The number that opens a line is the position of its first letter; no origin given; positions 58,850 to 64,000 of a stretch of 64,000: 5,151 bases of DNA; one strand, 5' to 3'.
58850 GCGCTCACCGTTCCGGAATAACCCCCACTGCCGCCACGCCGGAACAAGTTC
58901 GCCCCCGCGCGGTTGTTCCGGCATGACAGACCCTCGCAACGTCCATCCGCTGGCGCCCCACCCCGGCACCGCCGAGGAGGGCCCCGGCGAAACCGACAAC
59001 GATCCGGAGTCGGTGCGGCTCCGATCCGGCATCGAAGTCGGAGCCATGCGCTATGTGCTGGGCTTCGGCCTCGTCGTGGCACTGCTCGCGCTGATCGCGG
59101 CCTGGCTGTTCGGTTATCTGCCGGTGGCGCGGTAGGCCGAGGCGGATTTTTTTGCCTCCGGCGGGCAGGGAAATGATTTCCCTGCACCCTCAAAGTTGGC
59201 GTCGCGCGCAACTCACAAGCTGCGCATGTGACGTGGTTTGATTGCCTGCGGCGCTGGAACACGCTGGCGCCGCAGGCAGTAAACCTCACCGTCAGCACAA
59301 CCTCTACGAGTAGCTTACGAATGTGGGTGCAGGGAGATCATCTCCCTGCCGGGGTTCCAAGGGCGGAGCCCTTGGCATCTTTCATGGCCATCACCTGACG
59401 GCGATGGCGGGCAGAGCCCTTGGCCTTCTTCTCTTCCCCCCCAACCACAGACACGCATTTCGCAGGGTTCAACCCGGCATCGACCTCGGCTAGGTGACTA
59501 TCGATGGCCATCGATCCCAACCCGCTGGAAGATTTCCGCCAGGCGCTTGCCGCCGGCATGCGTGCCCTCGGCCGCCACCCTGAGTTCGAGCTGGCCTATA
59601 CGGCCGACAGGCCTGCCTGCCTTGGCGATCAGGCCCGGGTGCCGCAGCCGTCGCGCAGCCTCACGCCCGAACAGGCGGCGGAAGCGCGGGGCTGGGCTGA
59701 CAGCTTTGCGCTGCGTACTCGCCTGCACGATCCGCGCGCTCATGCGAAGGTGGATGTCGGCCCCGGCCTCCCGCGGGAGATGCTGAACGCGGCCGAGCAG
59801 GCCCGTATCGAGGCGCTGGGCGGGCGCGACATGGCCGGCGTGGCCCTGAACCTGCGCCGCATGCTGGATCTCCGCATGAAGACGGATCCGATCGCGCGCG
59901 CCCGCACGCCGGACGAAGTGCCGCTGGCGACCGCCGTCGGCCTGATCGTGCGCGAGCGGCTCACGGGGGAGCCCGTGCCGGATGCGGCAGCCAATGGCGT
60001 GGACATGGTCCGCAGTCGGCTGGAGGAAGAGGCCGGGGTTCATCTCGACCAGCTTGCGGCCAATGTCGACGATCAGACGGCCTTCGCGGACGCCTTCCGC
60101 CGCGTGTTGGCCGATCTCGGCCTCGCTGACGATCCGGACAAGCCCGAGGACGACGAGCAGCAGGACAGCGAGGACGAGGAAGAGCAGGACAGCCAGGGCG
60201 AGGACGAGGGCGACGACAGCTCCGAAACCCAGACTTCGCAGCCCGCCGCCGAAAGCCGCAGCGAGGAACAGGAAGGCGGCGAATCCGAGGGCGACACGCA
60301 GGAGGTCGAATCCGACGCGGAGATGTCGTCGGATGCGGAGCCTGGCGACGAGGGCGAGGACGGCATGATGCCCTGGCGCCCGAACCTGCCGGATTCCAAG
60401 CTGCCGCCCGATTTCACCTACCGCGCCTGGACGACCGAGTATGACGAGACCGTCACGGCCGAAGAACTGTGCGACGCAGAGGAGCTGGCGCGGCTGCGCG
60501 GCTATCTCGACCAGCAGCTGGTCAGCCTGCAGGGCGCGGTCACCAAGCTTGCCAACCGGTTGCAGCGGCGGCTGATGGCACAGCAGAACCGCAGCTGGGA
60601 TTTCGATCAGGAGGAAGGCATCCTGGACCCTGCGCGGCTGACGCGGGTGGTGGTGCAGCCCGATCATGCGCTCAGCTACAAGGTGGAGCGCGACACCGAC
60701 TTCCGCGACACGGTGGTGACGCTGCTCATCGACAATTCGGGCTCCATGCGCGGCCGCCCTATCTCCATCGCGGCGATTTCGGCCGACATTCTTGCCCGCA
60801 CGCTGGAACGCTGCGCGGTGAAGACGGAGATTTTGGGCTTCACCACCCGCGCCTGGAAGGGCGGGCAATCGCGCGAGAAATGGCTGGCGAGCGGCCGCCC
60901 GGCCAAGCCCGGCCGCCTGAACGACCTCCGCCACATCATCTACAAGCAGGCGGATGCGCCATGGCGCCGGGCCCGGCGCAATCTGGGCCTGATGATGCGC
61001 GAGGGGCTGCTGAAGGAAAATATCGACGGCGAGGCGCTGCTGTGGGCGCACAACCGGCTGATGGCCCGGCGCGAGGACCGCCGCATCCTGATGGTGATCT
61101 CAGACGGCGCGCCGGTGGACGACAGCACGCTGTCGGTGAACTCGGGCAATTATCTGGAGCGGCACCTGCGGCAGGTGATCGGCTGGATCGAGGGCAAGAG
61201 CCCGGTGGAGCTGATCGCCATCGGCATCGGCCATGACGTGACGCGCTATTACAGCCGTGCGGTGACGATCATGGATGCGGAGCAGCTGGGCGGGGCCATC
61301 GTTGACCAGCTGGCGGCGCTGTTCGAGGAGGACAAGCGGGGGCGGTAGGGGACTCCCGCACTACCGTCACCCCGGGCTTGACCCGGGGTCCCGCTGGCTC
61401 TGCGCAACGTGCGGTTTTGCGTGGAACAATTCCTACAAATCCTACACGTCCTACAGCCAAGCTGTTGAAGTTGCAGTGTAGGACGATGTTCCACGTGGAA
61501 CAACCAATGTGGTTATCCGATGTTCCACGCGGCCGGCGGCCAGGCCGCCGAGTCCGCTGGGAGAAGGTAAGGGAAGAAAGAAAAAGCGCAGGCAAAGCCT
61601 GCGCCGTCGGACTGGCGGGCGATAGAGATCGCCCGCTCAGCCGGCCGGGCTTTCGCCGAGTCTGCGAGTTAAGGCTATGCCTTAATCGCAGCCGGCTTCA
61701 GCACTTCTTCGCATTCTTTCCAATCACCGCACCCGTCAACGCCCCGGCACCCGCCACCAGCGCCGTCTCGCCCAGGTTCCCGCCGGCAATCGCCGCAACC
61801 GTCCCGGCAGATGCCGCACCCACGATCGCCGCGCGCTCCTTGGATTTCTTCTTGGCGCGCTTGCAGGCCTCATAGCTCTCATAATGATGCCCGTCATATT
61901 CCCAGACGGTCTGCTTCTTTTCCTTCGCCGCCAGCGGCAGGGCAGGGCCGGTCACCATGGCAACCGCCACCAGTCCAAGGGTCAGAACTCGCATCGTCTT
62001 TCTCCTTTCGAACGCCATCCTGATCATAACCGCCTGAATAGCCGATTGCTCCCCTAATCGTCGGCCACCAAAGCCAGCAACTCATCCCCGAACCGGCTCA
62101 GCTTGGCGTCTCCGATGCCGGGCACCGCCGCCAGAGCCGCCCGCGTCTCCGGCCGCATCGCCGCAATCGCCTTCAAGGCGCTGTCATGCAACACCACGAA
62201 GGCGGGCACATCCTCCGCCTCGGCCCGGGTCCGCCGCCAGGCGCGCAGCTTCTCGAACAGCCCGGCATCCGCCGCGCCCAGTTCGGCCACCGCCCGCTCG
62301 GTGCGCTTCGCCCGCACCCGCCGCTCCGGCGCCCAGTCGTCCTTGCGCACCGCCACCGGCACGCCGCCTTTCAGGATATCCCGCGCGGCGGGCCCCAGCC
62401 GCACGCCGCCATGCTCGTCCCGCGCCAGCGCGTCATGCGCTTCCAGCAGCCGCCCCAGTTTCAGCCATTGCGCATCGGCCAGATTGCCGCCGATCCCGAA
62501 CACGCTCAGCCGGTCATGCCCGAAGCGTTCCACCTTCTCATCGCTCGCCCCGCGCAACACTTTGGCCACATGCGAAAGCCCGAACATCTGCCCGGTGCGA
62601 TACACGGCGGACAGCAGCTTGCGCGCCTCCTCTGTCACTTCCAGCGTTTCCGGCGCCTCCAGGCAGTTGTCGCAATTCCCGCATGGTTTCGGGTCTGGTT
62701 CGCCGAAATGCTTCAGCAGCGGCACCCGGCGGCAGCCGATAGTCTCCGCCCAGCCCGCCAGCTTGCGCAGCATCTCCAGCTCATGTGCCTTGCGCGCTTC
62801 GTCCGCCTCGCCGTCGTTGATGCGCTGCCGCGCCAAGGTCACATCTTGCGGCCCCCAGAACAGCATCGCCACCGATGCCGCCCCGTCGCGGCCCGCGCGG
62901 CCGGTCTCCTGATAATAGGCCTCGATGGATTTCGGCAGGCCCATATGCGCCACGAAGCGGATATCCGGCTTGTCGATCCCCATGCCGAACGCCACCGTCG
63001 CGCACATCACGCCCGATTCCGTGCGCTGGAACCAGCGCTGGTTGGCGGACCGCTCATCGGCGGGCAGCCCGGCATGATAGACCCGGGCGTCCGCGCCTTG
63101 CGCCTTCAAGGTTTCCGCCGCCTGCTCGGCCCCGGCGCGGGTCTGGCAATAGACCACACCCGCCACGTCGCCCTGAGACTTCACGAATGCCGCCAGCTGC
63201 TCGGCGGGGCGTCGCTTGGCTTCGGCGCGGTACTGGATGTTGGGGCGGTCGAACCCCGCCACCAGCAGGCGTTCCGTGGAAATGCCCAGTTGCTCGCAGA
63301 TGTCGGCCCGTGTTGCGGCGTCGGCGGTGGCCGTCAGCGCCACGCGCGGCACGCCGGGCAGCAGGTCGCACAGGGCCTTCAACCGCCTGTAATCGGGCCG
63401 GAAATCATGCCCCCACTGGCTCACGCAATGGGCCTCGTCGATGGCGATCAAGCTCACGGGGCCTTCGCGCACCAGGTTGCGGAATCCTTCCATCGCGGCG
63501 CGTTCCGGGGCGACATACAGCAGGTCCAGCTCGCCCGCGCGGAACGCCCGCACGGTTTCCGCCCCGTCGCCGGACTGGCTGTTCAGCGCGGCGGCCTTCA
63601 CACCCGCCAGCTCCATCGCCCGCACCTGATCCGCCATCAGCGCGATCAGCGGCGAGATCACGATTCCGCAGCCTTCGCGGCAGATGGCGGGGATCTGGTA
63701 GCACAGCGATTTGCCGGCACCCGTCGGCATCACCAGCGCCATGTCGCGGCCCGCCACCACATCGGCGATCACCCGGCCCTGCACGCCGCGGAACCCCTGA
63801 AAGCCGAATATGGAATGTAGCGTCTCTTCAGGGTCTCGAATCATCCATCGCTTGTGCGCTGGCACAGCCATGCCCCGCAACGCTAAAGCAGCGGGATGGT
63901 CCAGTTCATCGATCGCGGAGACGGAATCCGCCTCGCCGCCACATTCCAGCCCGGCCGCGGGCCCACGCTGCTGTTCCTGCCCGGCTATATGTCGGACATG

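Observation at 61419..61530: parS-like perfect palindrome with flanking half-sites in the cobT / glycine-zipper intergenic region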

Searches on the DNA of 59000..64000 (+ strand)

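Call 11: search_dna_similar(query=window:59000-64000:+, collection=plasmids, mode=near, max_rows=10)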
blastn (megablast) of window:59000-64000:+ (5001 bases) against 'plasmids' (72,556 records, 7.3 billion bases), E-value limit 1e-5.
Records with a match: 13; places in all: 13; records where one place covers at least 80% of the query: 0.
Best place of each record, by identity: >=99% 7; 95-99% 1; 90-95% 2; 80-90% 1; 60-80% 2.
By first word of the organism name: Sphingobium 7; Sphingomonas 2; Methylobacterium 1; Cereibacter 1; Paraburkholderia 1; Novosphingobium 1.
By predicted mobility (MOB-suite, as given by PLSDB): non-mobilizable 13.
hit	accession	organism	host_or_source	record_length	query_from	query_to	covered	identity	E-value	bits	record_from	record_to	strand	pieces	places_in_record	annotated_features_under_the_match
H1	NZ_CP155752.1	Sphingomonas parapaucimobilis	Chinese cabbage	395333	1427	2294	17%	82.2%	0e+0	739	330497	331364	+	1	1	cobT: cobaltochelatase subunit CobT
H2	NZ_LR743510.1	Methylobacterium bullatum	-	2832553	1459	2346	18%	76.9%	1e-133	486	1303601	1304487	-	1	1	none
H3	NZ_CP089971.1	Cereibacter azotoformans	Owen's River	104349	1491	2300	16%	78.0%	6e-136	494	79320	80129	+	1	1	cobT: cobaltochelatase subunit CobT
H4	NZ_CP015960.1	Paraburkholderia caribensis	Mimosa,single cell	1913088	4685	4731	1%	95.7%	3e-10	77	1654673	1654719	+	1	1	none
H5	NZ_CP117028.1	Sphingomonas hankookensis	Pure isolate,Tap water (bathroom)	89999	2353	2396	1%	93.2%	6e-7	66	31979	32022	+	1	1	none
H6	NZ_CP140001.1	Novosphingobium capsulatum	-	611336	2358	2396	1%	94.9%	8e-6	62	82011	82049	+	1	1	none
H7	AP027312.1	Sphingobium sp. TomMM7A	-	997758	2365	2397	1%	100.0%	8e-6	62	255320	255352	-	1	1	none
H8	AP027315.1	Sphingobium sp. TomMM15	-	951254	2365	2397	1%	100.0%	8e-6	62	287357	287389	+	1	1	none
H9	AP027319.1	Sphingobium sp. TomTYG42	-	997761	2365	2397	1%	100.0%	8e-6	62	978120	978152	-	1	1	none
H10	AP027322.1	Sphingobium sp. TomTYG43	-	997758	2365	2397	1%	100.0%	8e-6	62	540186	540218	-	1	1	none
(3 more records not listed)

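Call 23: search_dna_similar(query=window:61395-61580:+, collection=plasmids, mode=distant, max_evalue=10, max_rows=25)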
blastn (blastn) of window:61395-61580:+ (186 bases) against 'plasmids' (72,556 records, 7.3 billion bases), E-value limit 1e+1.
Records with a match: 80; places in all: 85; records where one place covers at least 80% of the query: 0.
Best place of each record, by identity: >=99% 5; 95-99% 12; 90-95% 23; 80-90% 40.
By first word of the organism name: Streptomyces 33; Ralstonia 14; Kitasatospora 3; Streptantibioticus 2; Embleya 2; Gemmatirosa 2; Nocardia 2; Cupriavidus 2; Staphylococcus 2; Phyllobacterium 2; and 15 more.
By predicted mobility (MOB-suite, as given by PLSDB): non-mobilizable 59; mobilizable 17; conjugative 4.
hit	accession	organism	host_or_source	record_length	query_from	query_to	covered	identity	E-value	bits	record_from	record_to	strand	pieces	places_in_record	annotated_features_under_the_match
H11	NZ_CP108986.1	Streptomyces sp. NBC_00724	-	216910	130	174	24%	84.4%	1e-1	44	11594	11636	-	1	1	none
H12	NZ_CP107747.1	Streptomyces sp. NBC_00624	-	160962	130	174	24%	84.4%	1e-1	44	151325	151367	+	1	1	none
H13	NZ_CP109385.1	Streptomyces sp. NBC_01544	-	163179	130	174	24%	84.4%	1e-1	44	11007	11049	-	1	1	none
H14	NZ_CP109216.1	Streptomyces althioticus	-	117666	125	166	23%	81.8%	6e+0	37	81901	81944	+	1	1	DUF2637 domain-containing protein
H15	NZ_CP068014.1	Paenarthrobacter ureafaciens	cell culture,in the nicotine environment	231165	126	166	22%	81.0%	6e+0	37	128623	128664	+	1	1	sugar ABC transporter substrate-binding protein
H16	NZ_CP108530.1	Streptomyces sp. NBC_01224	-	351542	128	165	20%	84.2%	1e-1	43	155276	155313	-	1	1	beta-ketoacyl synthase N-terminal-like domain-containing protein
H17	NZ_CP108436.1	Streptomyces sp. NBC_01281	-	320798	130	167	20%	81.6%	6e+0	38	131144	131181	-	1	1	ABC transporter ATP-binding protein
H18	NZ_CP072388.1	Cellulosimicrobium cellulans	Homo sapiens,whole organism,human oral ...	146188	134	170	20%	82.1%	6e+0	37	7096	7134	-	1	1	recombinase family protein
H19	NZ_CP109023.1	Streptomyces sp. NBC_00667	-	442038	134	170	20%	82.1%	6e+0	37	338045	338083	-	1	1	MFS transporter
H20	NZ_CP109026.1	Streptomyces sp. NBC_00664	-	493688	134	170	20%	82.1%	6e+0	37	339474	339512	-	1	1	MFS transporter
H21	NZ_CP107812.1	Streptomyces sp. NBC_00539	-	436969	134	170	20%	82.1%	6e+0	37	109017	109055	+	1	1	MFS transporter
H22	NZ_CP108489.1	Streptomyces sp. NBC_01244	-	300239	128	163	19%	83.8%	6e+0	37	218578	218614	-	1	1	fatty acyl-AMP ligase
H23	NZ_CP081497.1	Streptomyces sp. BHT-5-2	whole organism,plant soil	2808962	123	157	19%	85.7%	6e+0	38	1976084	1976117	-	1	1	none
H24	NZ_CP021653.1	Ralstonia solanacearum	Solanum lycopersicum,Tomato with ...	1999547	134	167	18%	85.7%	6e+0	38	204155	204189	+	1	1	none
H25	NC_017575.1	Ralstonia solanacearum Po82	-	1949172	134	167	18%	85.7%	6e+0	38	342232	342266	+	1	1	none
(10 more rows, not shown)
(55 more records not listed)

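Call 24: search_dna_similar(query=window:61395-61580:+, collection=phages, mode=distant, max_evalue=10, max_rows=15)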
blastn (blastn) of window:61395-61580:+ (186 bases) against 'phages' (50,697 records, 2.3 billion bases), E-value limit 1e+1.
Records with a match: 70; places in all: 71; records where one place covers at least 80% of the query: 0.
Best place of each record, by identity: >=99% 13; 95-99% 8; 90-95% 17; 80-90% 28; 60-80% 4.
By first word of the organism name: Mycobacterium 33; Klebsiella 10; Microbacterium 6; Pseudomonas 4; Ralstonia 4; Burkholderia 3; Gordonia 3; Bacteriophage 2; Microviridae 2; Bradyrhizobium 1; and 2 more.
By host as written in the record: Mycobacterium smegmatis mc2 155 19; Mycobacterium smegmatis mc#155 6; - 6; Klebsiella pneumoniae 5; Pseudomonas aeruginosa 4; Microbacterium foliorum NRRL B-24224 4; Ralstonia solanacearum 3; Gordonia terrae 3612 3; and 15 more.
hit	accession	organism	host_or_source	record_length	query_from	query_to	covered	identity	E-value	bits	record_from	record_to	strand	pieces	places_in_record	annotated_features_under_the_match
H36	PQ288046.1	Pseudomonas phage XD2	Pseudomonas aeruginosa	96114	64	108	24%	80.0%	6e-1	39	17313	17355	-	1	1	hypothetical protein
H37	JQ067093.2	Pseudomonas phage PaMx74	Pseudomonas aeruginosa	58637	123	165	23%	81.4%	6e-1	39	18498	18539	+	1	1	putative virion structural protein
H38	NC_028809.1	Pseudomonas phage PaMx74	Pseudomonas aeruginosa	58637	123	165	23%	81.4%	6e-1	39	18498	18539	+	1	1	head-tail adaptor Ad1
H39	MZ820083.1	Microbacterium phage Doobus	Microbacterium foliorum NRRL B-24224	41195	134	180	25%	74.1%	7e+0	36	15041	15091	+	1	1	18: minor tail protein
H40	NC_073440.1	Microbacterium phage Albright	Microbacterium foliorum NRRL B-24224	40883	134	180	25%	74.1%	7e+0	36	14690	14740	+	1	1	18: minor tail protein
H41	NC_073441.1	Microbacterium phage Doobus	Microbacterium foliorum NRRL B-24224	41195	134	180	25%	74.1%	7e+0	36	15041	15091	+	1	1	18: minor tail protein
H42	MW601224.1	Microbacterium phage Albright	Microbacterium foliorum NRRL B-24224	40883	134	180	25%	74.1%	7e+0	36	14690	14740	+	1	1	18: minor tail protein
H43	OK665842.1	Burkholderia phage BgManors32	Burkholderia gladioli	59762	138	174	20%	89.2%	4e-3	47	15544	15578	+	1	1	hypothetical protein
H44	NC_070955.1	Burkholderia phage BgManors32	Burkholderia gladioli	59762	138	174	20%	89.2%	4e-3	47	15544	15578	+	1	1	hypothetical protein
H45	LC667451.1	Burkholderia phage FLC9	Burkholderia glumae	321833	62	93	17%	87.9%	7e+0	36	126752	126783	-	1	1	hypothetical protein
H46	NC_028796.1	Mycobacterium phage Phayonce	Mycobacterium smegmatis mc2 155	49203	134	162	16%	89.7%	6e-1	40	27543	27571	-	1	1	31: hypothetical protein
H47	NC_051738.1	Mycobacterium phage ThulaThula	Mycobacterium smegmatis mc2 155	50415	134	162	16%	89.7%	6e-1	40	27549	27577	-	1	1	32: hypothetical protein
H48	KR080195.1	Mycobacterium phage Phayonce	Mycobacterium smegmatis mc2 155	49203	134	162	16%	89.7%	6e-1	40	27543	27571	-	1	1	31: hypothetical protein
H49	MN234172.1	Mycobacterium phage ThulaThula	Mycobacterium smegmatis mc2 155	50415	134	162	16%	89.7%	6e-1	40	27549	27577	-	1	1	32: hypothetical protein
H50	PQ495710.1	Mycobacterium phage Yasnaya_Polyana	Mycobacterium smegmatis mc(2)155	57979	134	162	16%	87.1%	7e+0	37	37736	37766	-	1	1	hypothetical protein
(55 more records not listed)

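Call 65: search_rna_families(source=window, start=61300, end=61720, threshold=evalue, max_evalue=10)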
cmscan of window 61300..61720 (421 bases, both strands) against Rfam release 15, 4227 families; matches with E-value up to 10: 10.
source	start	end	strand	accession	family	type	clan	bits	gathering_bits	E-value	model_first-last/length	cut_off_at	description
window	61594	61659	+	RF01924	mir-2774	Gene; miRNA;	-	20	51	0.018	1-67/67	no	mir-2774 microRNA precursor family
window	61575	61639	-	RF02892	SR6_antitoxin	Gene; antisense;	-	20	55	0.55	1-104/104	no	Bacillus SR6 antitoxin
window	61591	61622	+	RF01356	CRISPR-DR28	Gene; CRISPR;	-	18.9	35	0.88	1-24/24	no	CRISPR RNA direct repeat element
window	61578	61636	-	RF02651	SorY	Gene; sRNA;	-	17.3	111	0.38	1-83/83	no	Singlet oxygen resistance RNA Y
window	61484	61659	+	RF02690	BTH_s1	Gene; sRNA;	-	16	74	0.13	1-205/205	no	Burkholderia sRNA 1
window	61343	61388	-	RF03047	RAGATH-16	Gene; sRNA;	-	13.8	65.6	8.5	1-72/72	no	RAGATH-16 RNA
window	61575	61640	+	RF00516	ylbH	Cis-reg; leader;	-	12.3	50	3.9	1-122/122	no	ylbH leader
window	61491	61609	+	RF02404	P33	Gene; sRNA;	-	12.2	45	5.8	1-160/160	no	Pseudomonas sRNA P33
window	61586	61604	-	RF01670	P17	Gene; sRNA;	-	10.5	45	2.5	89-107/282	no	Pseudomonas sRNA P17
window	61610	61712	-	RF01670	P17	Gene; sRNA;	-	9.2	45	5.3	1-282/282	no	Pseudomonas sRNA P17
